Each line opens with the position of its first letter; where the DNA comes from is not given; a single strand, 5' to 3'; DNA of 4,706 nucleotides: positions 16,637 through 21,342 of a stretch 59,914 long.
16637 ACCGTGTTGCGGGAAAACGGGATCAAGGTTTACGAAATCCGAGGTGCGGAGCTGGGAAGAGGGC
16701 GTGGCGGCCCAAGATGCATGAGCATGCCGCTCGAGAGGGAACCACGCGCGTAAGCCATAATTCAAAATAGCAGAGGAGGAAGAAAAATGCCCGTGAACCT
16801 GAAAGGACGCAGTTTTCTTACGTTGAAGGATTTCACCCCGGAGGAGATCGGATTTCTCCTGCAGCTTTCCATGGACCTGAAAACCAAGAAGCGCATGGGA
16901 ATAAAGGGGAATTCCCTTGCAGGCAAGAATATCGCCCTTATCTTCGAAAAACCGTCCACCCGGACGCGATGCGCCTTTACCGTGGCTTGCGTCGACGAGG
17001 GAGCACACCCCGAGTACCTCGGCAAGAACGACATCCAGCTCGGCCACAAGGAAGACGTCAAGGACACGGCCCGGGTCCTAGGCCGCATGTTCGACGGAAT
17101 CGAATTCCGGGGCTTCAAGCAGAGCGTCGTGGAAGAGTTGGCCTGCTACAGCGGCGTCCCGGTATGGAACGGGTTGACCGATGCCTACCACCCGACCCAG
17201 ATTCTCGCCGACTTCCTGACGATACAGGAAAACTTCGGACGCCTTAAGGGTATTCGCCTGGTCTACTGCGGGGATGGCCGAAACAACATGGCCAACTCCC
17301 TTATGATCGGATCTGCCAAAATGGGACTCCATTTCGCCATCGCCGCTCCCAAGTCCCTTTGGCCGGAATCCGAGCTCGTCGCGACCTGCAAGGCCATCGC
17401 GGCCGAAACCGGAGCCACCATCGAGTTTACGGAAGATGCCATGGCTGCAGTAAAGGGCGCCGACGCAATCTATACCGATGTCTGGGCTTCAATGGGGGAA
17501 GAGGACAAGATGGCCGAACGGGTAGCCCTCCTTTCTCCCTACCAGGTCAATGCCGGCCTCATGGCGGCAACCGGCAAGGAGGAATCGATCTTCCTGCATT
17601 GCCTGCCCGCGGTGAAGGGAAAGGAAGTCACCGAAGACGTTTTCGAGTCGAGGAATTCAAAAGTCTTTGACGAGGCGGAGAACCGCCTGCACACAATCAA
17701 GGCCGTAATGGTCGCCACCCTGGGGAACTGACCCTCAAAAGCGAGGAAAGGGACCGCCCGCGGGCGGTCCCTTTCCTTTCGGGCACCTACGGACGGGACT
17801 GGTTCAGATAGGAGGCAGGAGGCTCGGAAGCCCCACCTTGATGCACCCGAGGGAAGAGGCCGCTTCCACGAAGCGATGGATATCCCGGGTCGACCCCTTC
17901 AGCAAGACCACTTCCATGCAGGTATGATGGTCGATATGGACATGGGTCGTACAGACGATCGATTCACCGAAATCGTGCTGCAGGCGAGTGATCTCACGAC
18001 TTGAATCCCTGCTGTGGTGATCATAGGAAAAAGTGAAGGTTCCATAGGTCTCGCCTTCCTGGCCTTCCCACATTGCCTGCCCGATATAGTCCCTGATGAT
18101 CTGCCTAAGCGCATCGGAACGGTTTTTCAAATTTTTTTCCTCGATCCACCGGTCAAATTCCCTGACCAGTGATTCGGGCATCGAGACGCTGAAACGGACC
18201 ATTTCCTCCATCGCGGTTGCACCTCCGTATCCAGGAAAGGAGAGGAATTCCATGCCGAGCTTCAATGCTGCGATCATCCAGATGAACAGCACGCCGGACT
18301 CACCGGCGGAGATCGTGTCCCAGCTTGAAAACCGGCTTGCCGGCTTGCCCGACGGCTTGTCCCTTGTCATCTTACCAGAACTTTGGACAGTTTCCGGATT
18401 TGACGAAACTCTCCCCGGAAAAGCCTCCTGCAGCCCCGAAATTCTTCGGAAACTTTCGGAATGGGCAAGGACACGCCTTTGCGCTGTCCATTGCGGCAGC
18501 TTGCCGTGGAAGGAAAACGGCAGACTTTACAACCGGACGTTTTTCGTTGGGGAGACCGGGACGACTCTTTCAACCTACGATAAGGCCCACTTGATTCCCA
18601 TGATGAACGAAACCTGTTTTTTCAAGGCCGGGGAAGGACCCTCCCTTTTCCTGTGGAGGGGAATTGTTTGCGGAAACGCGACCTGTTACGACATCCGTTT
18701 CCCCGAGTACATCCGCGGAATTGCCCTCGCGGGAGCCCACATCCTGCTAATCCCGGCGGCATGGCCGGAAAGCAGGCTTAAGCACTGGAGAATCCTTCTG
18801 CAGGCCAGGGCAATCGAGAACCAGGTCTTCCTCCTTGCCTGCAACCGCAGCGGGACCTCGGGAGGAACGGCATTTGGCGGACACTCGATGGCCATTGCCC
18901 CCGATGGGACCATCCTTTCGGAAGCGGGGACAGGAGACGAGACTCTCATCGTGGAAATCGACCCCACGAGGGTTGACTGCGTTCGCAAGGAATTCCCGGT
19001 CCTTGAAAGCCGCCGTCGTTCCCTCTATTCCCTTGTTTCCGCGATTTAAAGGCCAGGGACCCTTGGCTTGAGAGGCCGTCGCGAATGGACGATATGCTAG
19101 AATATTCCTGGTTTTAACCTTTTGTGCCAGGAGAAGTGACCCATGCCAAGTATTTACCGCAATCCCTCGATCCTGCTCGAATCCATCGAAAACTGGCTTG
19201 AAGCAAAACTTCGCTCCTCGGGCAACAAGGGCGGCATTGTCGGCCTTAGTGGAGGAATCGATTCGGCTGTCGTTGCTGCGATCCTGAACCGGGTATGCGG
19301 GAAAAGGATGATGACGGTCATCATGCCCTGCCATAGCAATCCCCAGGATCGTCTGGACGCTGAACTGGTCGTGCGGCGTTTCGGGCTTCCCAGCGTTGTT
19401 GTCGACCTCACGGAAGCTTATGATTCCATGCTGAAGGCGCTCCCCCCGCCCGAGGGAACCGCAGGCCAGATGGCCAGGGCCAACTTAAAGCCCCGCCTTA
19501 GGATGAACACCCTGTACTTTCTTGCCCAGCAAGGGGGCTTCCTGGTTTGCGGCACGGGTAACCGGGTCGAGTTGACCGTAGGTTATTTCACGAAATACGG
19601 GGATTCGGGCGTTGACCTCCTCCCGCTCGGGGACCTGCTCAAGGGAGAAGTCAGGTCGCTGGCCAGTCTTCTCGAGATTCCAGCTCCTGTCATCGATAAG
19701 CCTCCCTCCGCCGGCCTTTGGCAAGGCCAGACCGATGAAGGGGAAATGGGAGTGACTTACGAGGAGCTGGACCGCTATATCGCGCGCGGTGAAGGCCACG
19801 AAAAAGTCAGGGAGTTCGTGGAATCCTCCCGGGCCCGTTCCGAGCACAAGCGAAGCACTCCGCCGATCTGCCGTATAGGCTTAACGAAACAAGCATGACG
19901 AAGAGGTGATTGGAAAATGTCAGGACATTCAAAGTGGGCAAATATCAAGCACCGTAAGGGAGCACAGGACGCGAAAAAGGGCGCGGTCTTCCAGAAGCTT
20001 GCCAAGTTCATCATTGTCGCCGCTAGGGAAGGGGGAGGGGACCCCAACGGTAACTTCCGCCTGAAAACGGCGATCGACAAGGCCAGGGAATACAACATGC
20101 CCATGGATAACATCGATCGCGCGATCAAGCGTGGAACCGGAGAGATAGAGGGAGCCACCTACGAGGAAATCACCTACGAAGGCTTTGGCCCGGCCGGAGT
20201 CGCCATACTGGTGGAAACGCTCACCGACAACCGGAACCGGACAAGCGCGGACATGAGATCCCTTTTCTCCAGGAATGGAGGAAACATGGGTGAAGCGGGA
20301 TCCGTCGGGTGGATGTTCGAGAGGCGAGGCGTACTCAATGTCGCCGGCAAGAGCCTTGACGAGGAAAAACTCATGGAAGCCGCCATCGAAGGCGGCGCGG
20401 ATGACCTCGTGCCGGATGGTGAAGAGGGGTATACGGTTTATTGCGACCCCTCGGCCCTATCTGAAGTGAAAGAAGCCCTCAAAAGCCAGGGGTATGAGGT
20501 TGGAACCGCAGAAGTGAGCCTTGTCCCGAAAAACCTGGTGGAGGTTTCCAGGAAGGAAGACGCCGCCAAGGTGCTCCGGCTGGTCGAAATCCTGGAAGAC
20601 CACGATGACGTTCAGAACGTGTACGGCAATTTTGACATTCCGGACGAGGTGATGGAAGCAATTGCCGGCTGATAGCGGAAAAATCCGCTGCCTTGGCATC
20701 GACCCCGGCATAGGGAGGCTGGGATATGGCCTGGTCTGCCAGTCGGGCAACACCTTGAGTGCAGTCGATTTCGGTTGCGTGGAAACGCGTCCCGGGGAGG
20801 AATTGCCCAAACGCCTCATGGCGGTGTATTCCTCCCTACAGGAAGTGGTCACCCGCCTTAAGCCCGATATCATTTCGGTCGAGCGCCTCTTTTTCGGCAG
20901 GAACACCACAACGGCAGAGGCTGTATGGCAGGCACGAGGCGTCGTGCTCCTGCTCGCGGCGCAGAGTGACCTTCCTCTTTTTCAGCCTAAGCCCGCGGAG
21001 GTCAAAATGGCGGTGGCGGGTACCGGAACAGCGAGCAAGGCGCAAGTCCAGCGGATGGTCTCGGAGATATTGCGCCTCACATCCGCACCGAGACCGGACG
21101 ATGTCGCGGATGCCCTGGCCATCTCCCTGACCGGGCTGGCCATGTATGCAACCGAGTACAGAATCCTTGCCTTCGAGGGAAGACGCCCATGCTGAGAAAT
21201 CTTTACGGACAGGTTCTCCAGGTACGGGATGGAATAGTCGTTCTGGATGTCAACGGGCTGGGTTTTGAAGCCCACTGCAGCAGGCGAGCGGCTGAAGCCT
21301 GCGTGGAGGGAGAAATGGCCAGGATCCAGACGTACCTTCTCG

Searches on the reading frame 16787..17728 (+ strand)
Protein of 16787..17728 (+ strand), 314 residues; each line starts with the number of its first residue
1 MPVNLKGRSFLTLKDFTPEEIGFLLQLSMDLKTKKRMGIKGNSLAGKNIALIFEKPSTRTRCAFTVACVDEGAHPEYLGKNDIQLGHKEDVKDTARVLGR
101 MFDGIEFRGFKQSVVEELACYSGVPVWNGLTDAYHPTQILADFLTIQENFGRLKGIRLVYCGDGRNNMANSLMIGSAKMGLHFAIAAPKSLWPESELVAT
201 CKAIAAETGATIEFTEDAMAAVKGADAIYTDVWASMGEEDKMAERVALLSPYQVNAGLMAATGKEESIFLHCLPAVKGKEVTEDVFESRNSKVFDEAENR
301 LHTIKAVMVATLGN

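Call 39: search_protein_families(library=ncbifam, proteins=[window:16787-17728:+], max_evalue=0.00001)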
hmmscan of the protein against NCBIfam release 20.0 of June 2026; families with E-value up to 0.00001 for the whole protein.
window:16787-17728:+ (314 aa): 16 families
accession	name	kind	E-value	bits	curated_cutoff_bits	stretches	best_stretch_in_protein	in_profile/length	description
NF003286.0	PRK04284.1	subfamily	5.7e-140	466.1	515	1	3-314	2-332/332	ornithine carbamoyltransferase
TIGR00658.1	orni_carb_tr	equivalog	2.6e-133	443.9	280.85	1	8-312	1-303/304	ornithine carbamoyltransferase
NF009213.0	PRK12562.1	subfamily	1.2e-117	393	559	1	7-313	6-333/334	ornithine carbamoyltransferase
NF002470.0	PRK01713.1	equivalog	8e-113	377.2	545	2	1-277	1-279/334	ornithine carbamoyltransferase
NF001986.0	PRK00779.1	subfamily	7.5e-110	366.8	306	1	5-312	3-304/307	ornithine carbamoyltransferase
NF011380.0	PRK14805.1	equivalog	2.6e-84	282.8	421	1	9-313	3-301/302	ornithine carbamoyltransferase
TIGR04384.1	putr_carbamoyl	exception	7.2e-84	281.7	500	1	10-311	2-306/330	putrescine carbamoyltransferase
NF003384.0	PRK04523.1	equivalog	3.3e-41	141.5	288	1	8-310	4-331/336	N-acetylornithine carbamoyltransferase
NF011379.0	PRK14804.1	equivalog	1.8e-40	139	373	1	10-312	9-309/311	ornithine carbamoyltransferase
NF002032.1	PRK00856.1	equivalog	1.2e-33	116.6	263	1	9-310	2-295/297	aspartate carbamoyltransferase catalytic subunit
TIGR00670.1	asp_carb_tr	equivalog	8.5e-33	113.7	236.95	1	9-307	2-298/304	aspartate carbamoyltransferase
NF006046.0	PRK08192.1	equivalog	4.8e-21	75.4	512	1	4-313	3-318/339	aspartate carbamoyltransferase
NF008853.0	PRK11891.1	equivalog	4.4e-20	71.7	560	1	31-302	112-388/430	aspartate carbamoyltransferase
NF005538.0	PRK07200.1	equivalog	1.2e-19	70.7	453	1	6-238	20-277/396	knotted carbamoyltransferase YgeW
TIGR03316.1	ygeW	equivalog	1.2e-17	63.9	500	1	19-239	30-275/391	knotted carbamoyltransferase YgeW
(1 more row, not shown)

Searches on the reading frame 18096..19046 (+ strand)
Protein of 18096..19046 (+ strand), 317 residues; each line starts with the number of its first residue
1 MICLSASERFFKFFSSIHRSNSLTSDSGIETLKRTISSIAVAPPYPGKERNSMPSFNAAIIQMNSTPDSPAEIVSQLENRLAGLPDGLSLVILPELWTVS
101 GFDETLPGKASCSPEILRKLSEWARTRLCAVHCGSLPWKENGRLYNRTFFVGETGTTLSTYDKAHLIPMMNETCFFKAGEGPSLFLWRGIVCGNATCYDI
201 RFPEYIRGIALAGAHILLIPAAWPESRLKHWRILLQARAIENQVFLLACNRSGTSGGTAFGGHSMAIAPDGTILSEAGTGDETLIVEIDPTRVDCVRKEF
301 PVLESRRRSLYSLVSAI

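Call 39: search_protein_families(library=ncbifam, proteins=[window:18096-19046:+], max_evalue=0.00001)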
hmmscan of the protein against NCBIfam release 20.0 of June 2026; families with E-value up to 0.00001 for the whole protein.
window:18096-19046:+ (317 aa): 9 families
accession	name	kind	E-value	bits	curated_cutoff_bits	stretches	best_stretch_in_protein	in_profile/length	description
NF007757.0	PRK10438.1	equivalog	3.7e-34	118.1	249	1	68-302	17-246/256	amidohydrolase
NF033621.1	de_GSH_amidase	exception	3.1e-31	108.7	355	1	115-307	62-254/260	deaminated glutathione amidase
NF043013.1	DeGluthAmidYersProt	equivalog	6.9e-22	77.9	500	1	54-307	2-269/278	deaminated glutathione amidase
TIGR03381.1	agmatine_aguB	equivalog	1.8e-19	70.2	410.25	1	59-312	4-277/279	N-carbamoylputrescine amidase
NF040852.1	nitrile_Arch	equivalog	3.4e-18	65.7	500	1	86-293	32-240/262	nitrilase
TIGR00546.1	lnt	equivalog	2.3e-16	60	132.9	2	172-256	298-387/395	apolipoprotein N-acyltransferase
NF010588.0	PRK13981.1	equivalog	2.2e-14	52.8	479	1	85-309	35-267/546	NAD+ synthase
NF009803.0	PRK13287.1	equivalog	5.1e-09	35.3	406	1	188-302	156-271/333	formamidase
NF009802.0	PRK13286.1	equivalog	5.6e-07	28.8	427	1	142-283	113-252/345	aliphatic amidase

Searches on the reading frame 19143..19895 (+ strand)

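Call 39: search_protein_families(library=ncbifam, proteins=[window:19143-19895:+], max_evalue=0.00001)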
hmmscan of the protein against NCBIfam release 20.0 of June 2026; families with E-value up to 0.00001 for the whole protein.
window:19143-19895:+ (251 aa): 10 families
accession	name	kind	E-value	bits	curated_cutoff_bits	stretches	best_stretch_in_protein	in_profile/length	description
TIGR00552.1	nadE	equivalog_domain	2.4e-71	239.9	63.65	1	11-241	5-242/251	NAD(+) synthase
NF010587.0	PRK13980.1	equivalog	6e-67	225.7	255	1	13-245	16-260/267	NAD+ synthase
NF001979.1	PRK00768.1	equivalog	5.2e-35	121.2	250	1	16-241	25-264/266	NAD(+) synthase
NF002048.0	PRK00876.1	subfamily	3.5e-34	118.1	313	2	110-212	171-275/330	NAD(+) synthase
NF010588.0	PRK13981.1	equivalog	8.3e-31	107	479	1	24-222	281-489/546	NAD+ synthase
TIGR00884.1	guaA_Cterm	equivalog_domain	2.1e-09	37.1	338.75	1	25-104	13-94/310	glutamine-hydrolyzing GMP synthase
NF002730.0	PRK02628.1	equivalog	1.1e-08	33.7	473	1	19-154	350-496/677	NAD(+) synthase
NF000848.1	PRK00074.1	equivalog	7.9e-08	31.3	400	0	25-61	210-247/512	glutamine-hydrolyzing GMP synthase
NF001138.1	PRK00143.1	equivalog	9.3e-08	31.4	284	0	32-95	3-74/345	tRNA 2-thiouridine(34) synthase MnmA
TIGR00420.1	trmU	equivalog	1.1e-06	27.8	236.95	0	32-92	4-74/351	tRNA 2-thiouridine(34) synthase MnmA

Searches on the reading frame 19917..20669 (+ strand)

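Call 39: search_protein_families(library=ncbifam, proteins=[window:19917-20669:+], max_evalue=0.00001)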
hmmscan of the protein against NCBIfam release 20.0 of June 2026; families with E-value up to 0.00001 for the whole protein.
window:19917-20669:+ (251 aa): 3 families
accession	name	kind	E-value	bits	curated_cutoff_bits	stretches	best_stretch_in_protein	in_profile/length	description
NF001030.0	PRK00110.1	equivalog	1.2e-107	359.1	243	1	1-249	1-244/245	YebC/PmpR family DNA-binding transcriptional regulator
TIGR01033.1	TIGR01033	subfamily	3.8e-100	334.6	208.75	1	1-239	1-237/238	YebC/PmpR family DNA-binding transcriptional regulator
NF009044.0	PRK12378.1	subfamily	1.4e-83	280.3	196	1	6-240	4-237/239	YebC/PmpR family DNA-binding transcriptional regulator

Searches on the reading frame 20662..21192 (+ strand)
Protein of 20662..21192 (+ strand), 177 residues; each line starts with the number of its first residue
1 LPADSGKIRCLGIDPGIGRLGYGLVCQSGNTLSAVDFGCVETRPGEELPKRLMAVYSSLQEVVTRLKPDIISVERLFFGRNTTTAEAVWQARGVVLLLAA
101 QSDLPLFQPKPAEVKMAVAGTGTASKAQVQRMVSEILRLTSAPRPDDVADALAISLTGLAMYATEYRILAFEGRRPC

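Call 39: search_protein_families(library=ncbifam, proteins=[window:20662-21192:+], max_evalue=0.00001)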
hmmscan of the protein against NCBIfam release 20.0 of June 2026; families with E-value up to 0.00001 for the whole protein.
window:20662-21192:+ (177 aa): 2 families
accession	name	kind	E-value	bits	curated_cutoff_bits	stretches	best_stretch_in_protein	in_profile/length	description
NF000711.0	PRK00039.2-1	equivalog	7.3e-54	182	163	1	9-161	2-154/161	crossover junction endodeoxyribonuclease RuvC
TIGR00228.1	ruvC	equivalog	2.6e-37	128.1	100.65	1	11-157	2-146/156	crossover junction endodeoxyribonuclease RuvC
